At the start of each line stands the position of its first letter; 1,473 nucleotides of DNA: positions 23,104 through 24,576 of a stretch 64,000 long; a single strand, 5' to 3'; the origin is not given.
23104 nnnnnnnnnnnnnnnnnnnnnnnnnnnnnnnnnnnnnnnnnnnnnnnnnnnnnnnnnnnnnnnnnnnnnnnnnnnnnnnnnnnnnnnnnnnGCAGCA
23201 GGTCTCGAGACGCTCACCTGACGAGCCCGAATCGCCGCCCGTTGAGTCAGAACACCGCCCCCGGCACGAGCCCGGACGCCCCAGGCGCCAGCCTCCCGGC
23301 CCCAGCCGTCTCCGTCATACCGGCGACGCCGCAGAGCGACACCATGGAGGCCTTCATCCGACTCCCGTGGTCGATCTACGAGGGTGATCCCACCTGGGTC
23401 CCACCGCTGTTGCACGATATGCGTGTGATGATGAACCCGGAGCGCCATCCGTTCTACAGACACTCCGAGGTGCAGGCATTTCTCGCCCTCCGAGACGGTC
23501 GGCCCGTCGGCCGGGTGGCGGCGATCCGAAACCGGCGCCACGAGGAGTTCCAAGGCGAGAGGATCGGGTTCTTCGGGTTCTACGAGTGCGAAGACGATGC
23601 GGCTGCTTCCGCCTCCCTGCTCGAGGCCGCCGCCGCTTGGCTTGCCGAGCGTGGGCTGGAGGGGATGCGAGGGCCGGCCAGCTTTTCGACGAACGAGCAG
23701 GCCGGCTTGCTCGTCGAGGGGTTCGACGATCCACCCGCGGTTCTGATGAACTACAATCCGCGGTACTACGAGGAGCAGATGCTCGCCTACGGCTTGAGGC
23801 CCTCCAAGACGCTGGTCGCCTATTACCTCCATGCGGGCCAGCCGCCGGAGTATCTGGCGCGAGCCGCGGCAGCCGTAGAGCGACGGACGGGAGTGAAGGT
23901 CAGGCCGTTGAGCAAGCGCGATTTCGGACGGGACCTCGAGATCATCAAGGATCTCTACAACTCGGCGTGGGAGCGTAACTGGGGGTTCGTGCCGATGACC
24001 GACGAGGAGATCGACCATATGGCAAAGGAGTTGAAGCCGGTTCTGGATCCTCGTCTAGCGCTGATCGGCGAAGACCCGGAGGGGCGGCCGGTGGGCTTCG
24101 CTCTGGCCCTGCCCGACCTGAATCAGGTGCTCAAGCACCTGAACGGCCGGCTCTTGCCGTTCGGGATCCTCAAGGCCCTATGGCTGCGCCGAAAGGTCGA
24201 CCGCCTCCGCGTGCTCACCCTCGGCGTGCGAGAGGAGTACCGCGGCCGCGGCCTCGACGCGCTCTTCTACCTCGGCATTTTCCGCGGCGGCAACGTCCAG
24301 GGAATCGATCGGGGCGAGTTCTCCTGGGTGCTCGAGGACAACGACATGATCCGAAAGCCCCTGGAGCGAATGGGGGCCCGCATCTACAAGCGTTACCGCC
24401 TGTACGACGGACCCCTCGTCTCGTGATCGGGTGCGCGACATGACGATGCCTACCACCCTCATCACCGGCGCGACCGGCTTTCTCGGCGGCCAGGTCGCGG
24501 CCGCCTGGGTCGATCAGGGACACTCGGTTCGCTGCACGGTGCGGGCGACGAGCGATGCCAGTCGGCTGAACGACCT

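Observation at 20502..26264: Compact candidate ceramide/sphingolipid biosynthesis cluster: SPT-like AOS, large GNAT, SDR reductase and PAP2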

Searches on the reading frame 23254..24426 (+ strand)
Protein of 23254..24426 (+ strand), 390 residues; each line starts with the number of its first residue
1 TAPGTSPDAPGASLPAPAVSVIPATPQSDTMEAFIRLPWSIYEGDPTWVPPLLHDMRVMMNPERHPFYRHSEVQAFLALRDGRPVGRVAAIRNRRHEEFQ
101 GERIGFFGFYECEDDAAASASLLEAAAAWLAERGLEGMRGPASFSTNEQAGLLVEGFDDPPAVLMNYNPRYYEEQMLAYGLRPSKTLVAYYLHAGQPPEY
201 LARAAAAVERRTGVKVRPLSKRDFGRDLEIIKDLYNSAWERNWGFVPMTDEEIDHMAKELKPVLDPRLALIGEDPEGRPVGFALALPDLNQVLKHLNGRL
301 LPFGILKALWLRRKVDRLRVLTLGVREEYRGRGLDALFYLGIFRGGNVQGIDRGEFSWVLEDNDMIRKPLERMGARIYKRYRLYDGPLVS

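Call 3: search_protein_families(library=pfam, proteins=[window:23254-24426:+], max_evalue=0.01)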
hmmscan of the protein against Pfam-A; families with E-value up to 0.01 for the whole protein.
window:23254-24426:+ (390 aa): 1 family
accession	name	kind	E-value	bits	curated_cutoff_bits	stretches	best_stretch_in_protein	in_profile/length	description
PF00583.31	Acetyltransf_1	-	0.00016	22.4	20.7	0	231-334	4-76/116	Acetyltransferase (GNAT) family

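Call 4: search_protein_families(library=ncbifam, proteins=[window:23254-24426:+], max_evalue=0.01)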
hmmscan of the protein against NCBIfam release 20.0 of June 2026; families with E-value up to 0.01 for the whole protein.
window:23254-24426:+ (390 aa): 0 families

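Call 8: search_solved_structures(query=window:23344-24426:+, max_evalue=10)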
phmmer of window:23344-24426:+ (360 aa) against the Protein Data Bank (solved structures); distinct sequences matched with E-value up to 10: 8.
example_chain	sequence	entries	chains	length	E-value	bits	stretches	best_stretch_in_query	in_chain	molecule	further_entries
2jbm_A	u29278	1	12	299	0.041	16.1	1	53-126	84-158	NICOTINATE-NUCLEOTIDE PYROPHOSPHORYLASE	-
4kwv_A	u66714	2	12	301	0.041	16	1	53-126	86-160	Nicotinate-nucleotide pyrophosphorylase [carboxylating]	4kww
5ayy_A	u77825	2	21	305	0.042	16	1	53-126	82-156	Nicotinate-nucleotide pyrophosphorylase [carboxylating]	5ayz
5ayx_A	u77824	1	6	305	0.042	16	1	53-126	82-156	Nicotinate-nucleotide pyrophosphorylase [carboxylating]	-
7q3a_A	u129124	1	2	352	0.24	13.5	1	199-305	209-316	Putative acetyltransferase, GNAT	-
4i9a_A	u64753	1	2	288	0.54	12.4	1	53-126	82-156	quinolinate phosphoribosyltransferase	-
8xj5_A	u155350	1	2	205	1.4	11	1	293-353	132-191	L-ornithine N5-acetyltransferase NATA1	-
8xbn_A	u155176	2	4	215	1.5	10.9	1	293-353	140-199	L-ornithine N5-acetyltransferase NATA1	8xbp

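Call 12: find_homologous_proteins(query=window:23344-24426:+, max_evalue=0.00001)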
Query window:23344-24426:+ (360 aa): 4536 proteins with E <= 0.00001 among 8000 candidates; the best 120 are listed.
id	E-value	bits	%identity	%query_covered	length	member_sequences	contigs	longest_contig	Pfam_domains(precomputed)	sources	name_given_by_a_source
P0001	1.6e-222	756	90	100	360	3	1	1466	-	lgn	-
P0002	4.8e-206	702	84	99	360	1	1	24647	-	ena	-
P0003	4.2e-203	692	83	99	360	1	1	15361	-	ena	-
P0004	2.3e-198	677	81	100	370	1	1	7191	PF00583.32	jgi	jgi:GNAT superfamily N-acetyltransferase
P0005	5.2e-196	669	81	99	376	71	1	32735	PF00583.32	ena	-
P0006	1.7e-195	667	79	99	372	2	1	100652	PF00583.32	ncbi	-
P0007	3.8e-194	663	80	99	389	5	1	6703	PF00583.32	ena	-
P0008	6.9e-194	662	79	100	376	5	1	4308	PF00583.32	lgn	-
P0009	4.7e-193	659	79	99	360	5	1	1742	PF00583.32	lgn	-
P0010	6.8e-193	659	80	99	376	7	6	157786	PF00583.32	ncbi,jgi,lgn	ncbi:MAG: hypothetical protein P8Y10_00585 [Gemmatimonadales bacterium]|jgi:GNAT superfamily N-acety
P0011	9.1e-193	658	79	99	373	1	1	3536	-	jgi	jgi:GNAT superfamily N-acetyltransferase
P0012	3.7e-192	656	79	99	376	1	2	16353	PF00583.32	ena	-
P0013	8.0e-191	652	77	99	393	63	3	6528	-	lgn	-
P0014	2.6e-160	552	66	99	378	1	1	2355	-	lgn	-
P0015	2.6e-159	548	66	99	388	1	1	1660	PF00583.32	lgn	-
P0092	1.3e-132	460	59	99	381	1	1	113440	PF13480.14,PF00583.32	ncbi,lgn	ncbi:MAG: GNAT family N-acetyltransferase [Gemmatimonadota bacterium]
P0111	5.6e-130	452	59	99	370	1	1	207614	PF00583.32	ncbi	-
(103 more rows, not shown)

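Call 16: find_encoding_contigs(protein=P0010, flank=8000, max_places=3)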
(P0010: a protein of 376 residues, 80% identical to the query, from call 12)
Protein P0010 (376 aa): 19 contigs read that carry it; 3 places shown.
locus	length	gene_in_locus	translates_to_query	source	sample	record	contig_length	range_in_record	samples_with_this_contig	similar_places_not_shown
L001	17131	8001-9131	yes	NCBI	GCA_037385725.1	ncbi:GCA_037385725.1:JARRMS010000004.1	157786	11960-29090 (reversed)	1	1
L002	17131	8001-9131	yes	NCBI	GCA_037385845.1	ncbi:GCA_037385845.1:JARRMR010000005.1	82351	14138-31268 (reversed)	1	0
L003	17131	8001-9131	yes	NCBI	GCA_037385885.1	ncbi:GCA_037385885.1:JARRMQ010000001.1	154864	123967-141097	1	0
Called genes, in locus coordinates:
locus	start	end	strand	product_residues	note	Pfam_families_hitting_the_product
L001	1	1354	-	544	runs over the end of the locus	PF01734:Patatin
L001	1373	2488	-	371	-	PF01551:Peptidase_M23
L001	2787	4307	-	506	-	PF00557:Peptidase_M24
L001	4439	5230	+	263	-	PF13620:CarboxypepD_reg, PF13715:CarbopepD_reg_2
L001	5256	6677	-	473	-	PF00890:FAD_binding_2 (faint), PF01266:DAO, PF12831:FAD_oxidored (weak), PF13450:NAD_binding_8, PF01593:Amino_oxidase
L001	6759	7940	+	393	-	PF00155:Aminotran_1_2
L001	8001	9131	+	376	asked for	PF00583:Acetyltransf_1 (faint)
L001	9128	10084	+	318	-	PF01073:3Beta_HSD, PF01370:Epimerase, PF02719:Polysacc_synt_2, PF04321:RmlD_sub_bind, PF05368:NmrA, PF07993:NAD_binding_4 (faint), PF13460:NAD_binding_10, PF16363:GDP_Man_Dehyd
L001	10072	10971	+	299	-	PF14378:PAP2_3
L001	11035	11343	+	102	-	-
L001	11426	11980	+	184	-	PF07638:Sigma70_ECF (weak), PF04542:Sigma70_r2, PF08281:Sigma70_r4_2, PF04545:Sigma70_r4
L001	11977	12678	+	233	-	-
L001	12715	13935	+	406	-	PF00595:PDZ (faint), PF13180:PDZ_2, PF17820:PDZ_6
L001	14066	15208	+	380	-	PF04443:LuxE (weak)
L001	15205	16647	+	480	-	PF05893:LuxC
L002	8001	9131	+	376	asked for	PF00583:Acetyltransf_1 (faint)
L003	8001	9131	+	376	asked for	PF00583:Acetyltransf_1 (faint)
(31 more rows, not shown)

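Call 17: find_encoding_contigs(protein=P0111, flank=8000, max_places=2)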
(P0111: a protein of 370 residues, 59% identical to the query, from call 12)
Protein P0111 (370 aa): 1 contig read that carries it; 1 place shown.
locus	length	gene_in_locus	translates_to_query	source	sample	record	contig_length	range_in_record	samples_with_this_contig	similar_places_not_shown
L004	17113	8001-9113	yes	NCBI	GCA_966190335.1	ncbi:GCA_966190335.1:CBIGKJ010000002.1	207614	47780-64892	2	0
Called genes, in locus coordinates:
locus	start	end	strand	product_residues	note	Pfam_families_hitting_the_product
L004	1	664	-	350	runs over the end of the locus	PF01551:Peptidase_M23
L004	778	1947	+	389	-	PF25046:DUF7790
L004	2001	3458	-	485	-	PF01134:GIDA (faint), PF01262:AlaDh_PNT_C (faint), PF01266:DAO (faint), PF07992:Pyr_redox_2, PF13738:Pyr_redox_3 (faint), PF00070:Pyr_redox, PF02852:Pyr_redox_dim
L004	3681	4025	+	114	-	-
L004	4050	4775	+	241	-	PF11376:DUF3179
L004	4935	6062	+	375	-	PF01457:Peptidase_M8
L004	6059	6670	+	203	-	-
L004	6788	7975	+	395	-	PF00155:Aminotran_1_2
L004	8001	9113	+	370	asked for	PF00583:Acetyltransf_1 (faint)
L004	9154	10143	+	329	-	PF00106:adh_short (weak), PF01073:3Beta_HSD, PF01370:Epimerase, PF02719:Polysacc_synt_2, PF04321:RmlD_sub_bind, PF05368:NmrA, PF13460:NAD_binding_10, PF16363:GDP_Man_Dehyd (weak), +1 more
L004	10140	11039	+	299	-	PF14378:PAP2_3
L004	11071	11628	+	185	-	PF07638:Sigma70_ECF (weak), PF04542:Sigma70_r2, PF08281:Sigma70_r4_2, PF04545:Sigma70_r4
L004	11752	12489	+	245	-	-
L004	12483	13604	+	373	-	PF00595:PDZ, PF13180:PDZ_2, PF17820:PDZ_6, PF13180:PDZ_2, PF00595:PDZ (weak), PF17820:PDZ_6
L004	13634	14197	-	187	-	PF16694:Cytochrome_P460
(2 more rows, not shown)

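Call 18: find_encoding_contigs(protein=P0092, flank=8000, max_places=2)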
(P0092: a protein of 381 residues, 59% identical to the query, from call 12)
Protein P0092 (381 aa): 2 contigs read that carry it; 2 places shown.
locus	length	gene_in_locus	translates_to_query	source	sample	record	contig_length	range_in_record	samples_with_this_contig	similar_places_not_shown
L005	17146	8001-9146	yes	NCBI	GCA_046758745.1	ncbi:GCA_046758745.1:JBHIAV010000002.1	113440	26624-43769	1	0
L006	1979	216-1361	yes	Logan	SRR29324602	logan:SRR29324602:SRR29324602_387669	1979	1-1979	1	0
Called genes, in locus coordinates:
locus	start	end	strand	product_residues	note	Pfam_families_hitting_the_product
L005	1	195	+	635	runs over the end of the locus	PF02574:S-methyl_trans, PF02219:MTHFR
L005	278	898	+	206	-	PF13489:Methyltransf_23, PF01209:Ubie_methyltran (weak), PF08241:Methyltransf_11, PF08242:Methyltransf_12, PF13649:Methyltransf_25, PF13847:Methyltransf_31 (weak)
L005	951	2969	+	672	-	PF00694:Aconitase_C, PF00330:Aconitase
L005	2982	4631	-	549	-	PF01734:Patatin, PF11856:DUF3376 (weak)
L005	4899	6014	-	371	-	PF01551:Peptidase_M23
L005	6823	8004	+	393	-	PF00155:Aminotran_1_2, PF01212:Beta_elim_lyase (faint)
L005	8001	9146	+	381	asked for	PF13480:Acetyltransf_6 (faint), PF00583:Acetyltransf_1 (faint)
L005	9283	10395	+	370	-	PF01073:3Beta_HSD, PF01370:Epimerase, PF04321:RmlD_sub_bind, PF05368:NmrA, PF13460:NAD_binding_10, PF07993:NAD_binding_4, PF01073:3Beta_HSD, PF01370:Epimerase, +3 more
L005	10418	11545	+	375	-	PF14378:PAP2_3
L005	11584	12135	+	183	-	PF07638:Sigma70_ECF (weak), PF04542:Sigma70_r2, PF08281:Sigma70_r4_2, PF04545:Sigma70_r4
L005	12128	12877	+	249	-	-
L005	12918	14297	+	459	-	PF00595:PDZ (faint), PF14685:PDZ_Tricorn (faint), PF17820:PDZ_6, PF13180:PDZ_2, PF17820:PDZ_6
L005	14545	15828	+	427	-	PF04443:LuxE (faint)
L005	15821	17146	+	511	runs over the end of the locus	PF05893:LuxC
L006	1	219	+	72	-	?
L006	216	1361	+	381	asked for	PF13480:Acetyltransf_6 (faint), PF00583:Acetyltransf_1 (faint)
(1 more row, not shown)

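Call 29: predict_structure(alignment_id=A1)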
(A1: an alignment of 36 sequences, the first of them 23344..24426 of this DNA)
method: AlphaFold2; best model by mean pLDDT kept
length: 360 residues; sequences in the alignment: 36
mean_pLDDT: 89.7   pTM: 0.87
mean pLDDT of the five models: 89.7, 88.8, 88.0, 86.9, 85.0
residues with pLDDT >= 90: 234; 70-90: 107; 50-70: 19; < 50: 0
segments of 3 or more residues with pLDDT < 50: none
pLDDT, mean of each block of 10 residues (from residue 1): 93 92 88 92 96 96 91 94 97 98 96 74 94 90 97 95 92 96 95 91 84 73 85 85 96 91 77 66 85 85 93 91 91 89 94 89
secondary structure, 60 per line:
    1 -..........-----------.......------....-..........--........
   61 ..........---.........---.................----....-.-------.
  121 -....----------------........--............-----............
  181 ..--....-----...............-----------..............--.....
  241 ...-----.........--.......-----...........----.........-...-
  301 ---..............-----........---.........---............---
elements in order: H2-11 H23-29 H36-39 E41-50 E53-63 H64-70 E74-82 H86-102 E107-110 E122-125 H142-149 E152-163 H169-182 E185-188 H194-208 H220-233 E239-243 E249-257 H260-266 H272-282 E287-295 H304-317 E323-330 H334-342 E346-357

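Call 35: search_dna_similar(query=window:23344-24426:+, collection=plasmids, mode=protein, max_evalue=0.001, max_rows=25)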
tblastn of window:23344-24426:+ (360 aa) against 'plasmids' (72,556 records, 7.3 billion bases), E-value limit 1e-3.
Records with a match: 45; places in all: 46; records where one place covers at least 80% of the query: 45.
Best place of each record, by identity: <60% 45.
By first word of the organism name: Roseomonas 13; Ensifer 6; Pseudomonas 3; Escherichia 3; Rhizobium 2; Shinella 2; Rubrobacter 1; Nonomuraea 1; Streptomyces 1; Aureispira 1; and 12 more.
By predicted mobility (MOB-suite, as given by PLSDB): non-mobilizable 39; conjugative 5; mobilizable 1.
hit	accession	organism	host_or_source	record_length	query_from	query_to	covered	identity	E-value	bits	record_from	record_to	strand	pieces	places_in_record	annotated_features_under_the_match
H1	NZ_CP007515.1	Rubrobacter radiotolerans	-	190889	1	355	99%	43.5%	1e-78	270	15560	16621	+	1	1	hypothetical protein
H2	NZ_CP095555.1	Roseomonas gilardii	single cell,blood and other clinical ...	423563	1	358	99%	42.5%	2e-67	237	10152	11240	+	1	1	dATP pyrophosphohydrolase | nucleotidyltransferase family protein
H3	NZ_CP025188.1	Roseomonas mucosa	Homo sapiens,clinical, human skin, ...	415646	1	358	99%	42.5%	1e-66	234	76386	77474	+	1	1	dATP pyrophosphohydrolase | NTP transferase domain-containing protein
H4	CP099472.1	Roseomonas mucosa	Human skin,single cell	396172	1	358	99%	42.5%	3e-66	234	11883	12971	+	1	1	dATP pyrophosphohydrolase | nucleotidyltransferase family protein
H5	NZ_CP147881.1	Roseomonas mucosa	cell culture,Styx glacier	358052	1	358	99%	42.5%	3e-66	233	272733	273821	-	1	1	hypothetical protein | NTP transferase domain-containing protein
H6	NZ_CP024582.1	Roseomonas sp. FDAARGOS_362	Homo sapiens,peripheral Blood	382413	1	358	99%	42.5%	3e-66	233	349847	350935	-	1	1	hypothetical protein | NTP transferase domain-containing protein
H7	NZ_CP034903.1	Roseomonas mucosa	Homo sapiens,tissue sample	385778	1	358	99%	42.5%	3e-66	233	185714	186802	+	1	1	hypothetical protein | NTP transferase domain-containing protein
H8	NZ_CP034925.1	Roseomonas mucosa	Homo sapiens,tissue sample,Clinical, ...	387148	1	358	99%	42.5%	3e-66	233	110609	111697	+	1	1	hypothetical protein | NTP transferase domain-containing protein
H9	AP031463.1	Roseomonas mucosa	Homo sapiens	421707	1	358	99%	42.5%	3e-66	233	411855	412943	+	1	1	hypothetical protein | nucleotidyltransferase family protein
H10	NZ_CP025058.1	Roseomonas mucosa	Homo sapiens,Clinical, healthy, human ...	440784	1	358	99%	42.5%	3e-66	233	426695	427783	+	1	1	hypothetical protein | NTP transferase domain-containing protein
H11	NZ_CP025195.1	Roseomonas mucosa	Homo sapiens,clinical, human skin, ...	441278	1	358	99%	42.5%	3e-66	233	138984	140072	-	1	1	hypothetical protein | NTP transferase domain-containing protein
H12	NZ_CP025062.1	Roseomonas mucosa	Homo sapiens,Clinical, healthy, human ...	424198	1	358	99%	42.5%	3e-66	233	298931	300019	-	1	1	hypothetical protein | NTP transferase domain-containing protein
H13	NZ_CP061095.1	Roseomonas marmotae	Marmota himalayana,pure culture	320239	1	354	98%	42.4%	2e-70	245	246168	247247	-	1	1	dATP pyrophosphohydrolase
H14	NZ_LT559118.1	Nonomuraea gerenzanensis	-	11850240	1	354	98%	41.2%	9e-71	246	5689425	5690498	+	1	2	none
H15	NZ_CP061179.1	Roseomonas haemaphysalidis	tick,pure culture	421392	1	354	98%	41.1%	4e-63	224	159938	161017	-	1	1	dATP pyrophosphohydrolase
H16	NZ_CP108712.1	Streptomyces sp. NBC_01001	-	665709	1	355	99%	40.1%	2e-76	263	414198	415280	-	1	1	GNAT family N-acetyltransferase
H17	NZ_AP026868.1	Aureispira anguillae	Anguilla japonica,Standard,head of ...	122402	2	355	98%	39.2%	4e-64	227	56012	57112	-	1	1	hypothetical protein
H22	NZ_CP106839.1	Klebsiella michiganensis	mixed culture,fishpond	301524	1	358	99%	35.9%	3e-58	211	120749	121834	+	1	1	N-acetyltransferase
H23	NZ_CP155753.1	Sphingomonas parapaucimobilis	Chinese cabbage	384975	2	359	99%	35.8%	2e-52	193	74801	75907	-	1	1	N-acetyltransferase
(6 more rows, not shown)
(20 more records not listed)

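Call 37: get_annotated_region(hit=H23, flank=9000)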
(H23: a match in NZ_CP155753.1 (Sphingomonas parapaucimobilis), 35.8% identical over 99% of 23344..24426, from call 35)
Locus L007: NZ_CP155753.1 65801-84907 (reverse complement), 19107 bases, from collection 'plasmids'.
description: Sphingomonas parapaucimobilis strain YK209 plasmid unnamed5, complete sequence
organism: Sphingomonas parapaucimobilis (NCBI taxid 28213)
taxonomy: Bacteria; Pseudomonadota; Alphaproteobacteria; Sphingomonadales; Sphingomonadaceae; Sphingomonas; Sphingomonas parapaucimobilis
host: -; source: Chinese cabbage; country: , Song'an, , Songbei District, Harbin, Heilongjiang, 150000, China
typing (MOB-suite, as given by PLSDB): non-mobilizable
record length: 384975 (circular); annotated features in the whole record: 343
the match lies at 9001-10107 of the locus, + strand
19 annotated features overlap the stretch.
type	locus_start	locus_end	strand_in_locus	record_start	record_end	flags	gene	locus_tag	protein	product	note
CDS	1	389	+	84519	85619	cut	proB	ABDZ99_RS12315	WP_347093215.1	glutamate 5-kinase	GO:0006561 - proline biosynthetic process [Evidence IEA]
CDS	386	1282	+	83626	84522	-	-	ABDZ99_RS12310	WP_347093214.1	NAD(P)H-binding protein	-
CDS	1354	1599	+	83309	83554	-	-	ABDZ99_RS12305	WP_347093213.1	acyl carrier protein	GO:0006633 - fatty acid biosynthetic process [Evidence IEA]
CDS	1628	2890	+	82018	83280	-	-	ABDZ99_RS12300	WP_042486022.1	aminotransferase class I/II-fold pyridoxal phosphate-dependent enzyme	-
CDS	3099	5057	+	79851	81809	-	-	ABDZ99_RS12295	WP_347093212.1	ATP-binding protein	-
CDS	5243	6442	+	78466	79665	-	lptF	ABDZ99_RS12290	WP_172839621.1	LPS export ABC transporter permease LptF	GO:0015920 - lipopolysaccharide transport [Evidence IEA]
CDS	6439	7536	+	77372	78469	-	lptG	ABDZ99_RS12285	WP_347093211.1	LPS export ABC transporter permease LptG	GO:0015920 - lipopolysaccharide transport [Evidence IEA]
CDS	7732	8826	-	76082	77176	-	-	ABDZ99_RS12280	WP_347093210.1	fatty acid desaturase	-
CDS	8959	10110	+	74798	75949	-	-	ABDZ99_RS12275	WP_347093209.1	N-acetyltransferase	-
CDS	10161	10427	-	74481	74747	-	-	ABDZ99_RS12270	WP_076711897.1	hypothetical protein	-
CDS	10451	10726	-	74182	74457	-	-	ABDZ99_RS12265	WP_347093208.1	hypothetical protein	-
CDS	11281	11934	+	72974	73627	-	-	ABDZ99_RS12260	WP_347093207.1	methyltransferase domain-containing protein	-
CDS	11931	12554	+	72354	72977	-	-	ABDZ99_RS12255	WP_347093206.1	hypothetical protein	-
CDS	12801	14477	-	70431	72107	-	-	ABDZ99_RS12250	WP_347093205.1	aminotransferase class III-fold pyridoxal phosphate-dependent enzyme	-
CDS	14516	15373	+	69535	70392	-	asd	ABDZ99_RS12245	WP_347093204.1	archaetidylserine decarboxylase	GO:0008654 - phospholipid biosynthetic process [Evidence IEA]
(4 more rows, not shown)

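Call 38: get_annotated_region(hit=H1, flank=9000)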
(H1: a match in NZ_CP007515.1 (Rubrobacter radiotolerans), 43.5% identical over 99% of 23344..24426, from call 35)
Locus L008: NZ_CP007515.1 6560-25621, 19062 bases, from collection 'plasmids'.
description: Rubrobacter radiotolerans strain RSPS-4 plasmid 1, complete sequence
organism: Rubrobacter radiotolerans (NCBI taxid 42256)
taxonomy: Bacteria; Actinomycetota; Rubrobacteria; Rubrobacterales; Rubrobacteraceae; Rubrobacter; Rubrobacter radiotolerans
host: -; source: -; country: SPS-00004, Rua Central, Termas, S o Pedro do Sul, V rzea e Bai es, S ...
typing (MOB-suite, as given by PLSDB): non-mobilizable; replicon rep_cluster_201
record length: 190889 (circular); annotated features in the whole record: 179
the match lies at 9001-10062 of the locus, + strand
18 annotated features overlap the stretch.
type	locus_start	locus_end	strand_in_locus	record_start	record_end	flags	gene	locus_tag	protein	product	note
CDS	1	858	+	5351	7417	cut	-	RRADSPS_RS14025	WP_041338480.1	hypothetical protein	-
CDS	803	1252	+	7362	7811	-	-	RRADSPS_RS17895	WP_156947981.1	hypothetical protein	-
CDS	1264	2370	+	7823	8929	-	cas7d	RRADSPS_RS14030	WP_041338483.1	type I-D CRISPR-associated protein Cas7/Csc2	-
CDS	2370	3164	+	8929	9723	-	-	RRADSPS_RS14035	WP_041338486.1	hypothetical protein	-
CDS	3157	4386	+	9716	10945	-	-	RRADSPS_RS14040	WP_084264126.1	TIGR02710 family CRISPR-associated CARF protein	GO:0043571 - maintenance of CRISPR repeat elements [Evidence IEA]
CDS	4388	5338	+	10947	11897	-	cas6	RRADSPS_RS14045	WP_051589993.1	CRISPR system precrRNA processing endoribonuclease RAMP protein Cas6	-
CDS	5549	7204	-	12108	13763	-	-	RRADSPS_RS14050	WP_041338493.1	FAD-binding dehydrogenase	-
CDS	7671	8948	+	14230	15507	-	-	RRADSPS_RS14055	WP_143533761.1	pyridoxal phosphate-dependent aminotransferase family protein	-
CDS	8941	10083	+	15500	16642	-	-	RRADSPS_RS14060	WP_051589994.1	hypothetical protein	-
CDS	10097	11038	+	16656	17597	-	-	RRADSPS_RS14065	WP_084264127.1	NAD(P)-dependent oxidoreductase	-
CDS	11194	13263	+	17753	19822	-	-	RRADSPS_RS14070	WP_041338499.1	LTA synthase family protein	-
CDS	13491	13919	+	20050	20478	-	-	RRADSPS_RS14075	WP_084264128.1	small multi-drug export protein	-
CDS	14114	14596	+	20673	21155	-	-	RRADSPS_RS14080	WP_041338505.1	SRPBCC family protein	-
CDS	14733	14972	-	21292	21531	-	-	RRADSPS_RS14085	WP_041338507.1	hypothetical protein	-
CDS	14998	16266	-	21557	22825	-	-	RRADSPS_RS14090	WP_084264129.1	FAD-dependent oxidoreductase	-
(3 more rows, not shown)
